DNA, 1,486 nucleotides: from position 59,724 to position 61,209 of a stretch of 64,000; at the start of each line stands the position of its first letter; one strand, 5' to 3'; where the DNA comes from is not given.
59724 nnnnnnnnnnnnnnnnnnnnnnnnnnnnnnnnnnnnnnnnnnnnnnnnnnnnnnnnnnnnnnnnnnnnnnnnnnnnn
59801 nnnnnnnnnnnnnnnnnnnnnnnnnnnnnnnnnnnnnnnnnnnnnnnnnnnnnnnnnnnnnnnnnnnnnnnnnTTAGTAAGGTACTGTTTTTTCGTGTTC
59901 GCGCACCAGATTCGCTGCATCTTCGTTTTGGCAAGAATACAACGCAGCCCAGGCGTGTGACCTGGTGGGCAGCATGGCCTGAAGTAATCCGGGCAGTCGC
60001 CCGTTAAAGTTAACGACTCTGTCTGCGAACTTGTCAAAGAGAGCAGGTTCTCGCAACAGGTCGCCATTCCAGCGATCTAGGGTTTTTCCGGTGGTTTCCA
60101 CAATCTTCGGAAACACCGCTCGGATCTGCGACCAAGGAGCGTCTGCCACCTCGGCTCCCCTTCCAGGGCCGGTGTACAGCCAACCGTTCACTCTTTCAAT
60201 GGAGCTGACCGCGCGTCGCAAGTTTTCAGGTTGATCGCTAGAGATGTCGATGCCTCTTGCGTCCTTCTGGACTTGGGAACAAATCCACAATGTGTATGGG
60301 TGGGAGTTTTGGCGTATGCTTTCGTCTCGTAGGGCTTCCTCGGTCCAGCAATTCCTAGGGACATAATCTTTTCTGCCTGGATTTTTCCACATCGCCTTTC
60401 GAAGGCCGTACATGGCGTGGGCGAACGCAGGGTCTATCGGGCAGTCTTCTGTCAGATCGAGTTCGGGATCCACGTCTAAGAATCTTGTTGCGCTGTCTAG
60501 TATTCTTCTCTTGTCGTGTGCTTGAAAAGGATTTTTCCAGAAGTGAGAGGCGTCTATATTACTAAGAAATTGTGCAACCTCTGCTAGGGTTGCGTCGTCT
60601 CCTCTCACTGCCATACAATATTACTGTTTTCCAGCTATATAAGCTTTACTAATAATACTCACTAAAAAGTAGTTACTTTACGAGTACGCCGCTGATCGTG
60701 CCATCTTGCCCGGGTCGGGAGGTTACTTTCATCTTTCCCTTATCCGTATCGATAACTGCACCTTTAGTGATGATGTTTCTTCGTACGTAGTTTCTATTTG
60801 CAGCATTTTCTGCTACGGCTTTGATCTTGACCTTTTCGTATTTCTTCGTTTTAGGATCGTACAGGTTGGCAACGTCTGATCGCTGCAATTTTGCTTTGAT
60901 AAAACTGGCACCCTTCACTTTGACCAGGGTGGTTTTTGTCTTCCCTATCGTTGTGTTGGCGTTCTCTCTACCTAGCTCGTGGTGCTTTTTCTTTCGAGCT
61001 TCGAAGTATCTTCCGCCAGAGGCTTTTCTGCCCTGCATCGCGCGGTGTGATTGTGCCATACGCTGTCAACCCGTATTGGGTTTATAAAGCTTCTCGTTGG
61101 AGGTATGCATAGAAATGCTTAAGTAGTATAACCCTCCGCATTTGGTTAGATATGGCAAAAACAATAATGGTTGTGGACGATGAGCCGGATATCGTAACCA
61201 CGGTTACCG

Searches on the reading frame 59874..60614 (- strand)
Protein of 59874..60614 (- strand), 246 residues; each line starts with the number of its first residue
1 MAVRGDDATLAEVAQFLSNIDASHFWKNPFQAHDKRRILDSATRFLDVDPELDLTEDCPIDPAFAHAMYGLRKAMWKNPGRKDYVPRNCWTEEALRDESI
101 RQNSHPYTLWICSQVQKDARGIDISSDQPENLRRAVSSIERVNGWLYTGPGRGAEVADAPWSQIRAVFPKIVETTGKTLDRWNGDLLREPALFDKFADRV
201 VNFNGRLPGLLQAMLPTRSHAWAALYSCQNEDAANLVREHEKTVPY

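Call 4: search_protein_families(library=pfam, proteins=[window:59874-60614:-], max_evalue=0.1)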
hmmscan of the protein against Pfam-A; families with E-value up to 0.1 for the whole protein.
window:59874-60614:- (246 aa): 1 family
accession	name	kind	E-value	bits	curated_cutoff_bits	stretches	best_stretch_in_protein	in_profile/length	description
PF14117.11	DUF4287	-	0.098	13.1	27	0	165-200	3-37/60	Domain of unknown function (DUF4287)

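Call 11: search_protein_families(library=ncbifam, proteins=[window:59874-60614:-], max_evalue=0.1)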
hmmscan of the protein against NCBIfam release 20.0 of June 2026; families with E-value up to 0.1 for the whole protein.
window:59874-60614:- (246 aa): 0 families

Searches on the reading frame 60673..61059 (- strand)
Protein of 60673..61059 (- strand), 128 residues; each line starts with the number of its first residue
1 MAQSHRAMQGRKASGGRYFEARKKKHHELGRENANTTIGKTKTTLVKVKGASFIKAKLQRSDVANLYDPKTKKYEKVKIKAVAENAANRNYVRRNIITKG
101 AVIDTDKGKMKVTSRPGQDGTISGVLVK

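Call 4: search_protein_families(library=pfam, proteins=[window:60673-61059:-], max_evalue=0.1)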
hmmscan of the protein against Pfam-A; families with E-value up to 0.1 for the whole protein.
window:60673-61059:- (128 aa): 2 families
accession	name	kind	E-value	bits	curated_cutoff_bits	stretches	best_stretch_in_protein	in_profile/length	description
PF01201.27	Ribosomal_S8e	-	1.7e-31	109.7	30.2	1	9-127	5-133/133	Ribosomal protein S8e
PF20774.2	InhA-like_VEG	-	0.069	13.8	27.6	1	39-115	76-149/158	Immune inhibitor A-like metallopeptidase, VEG domain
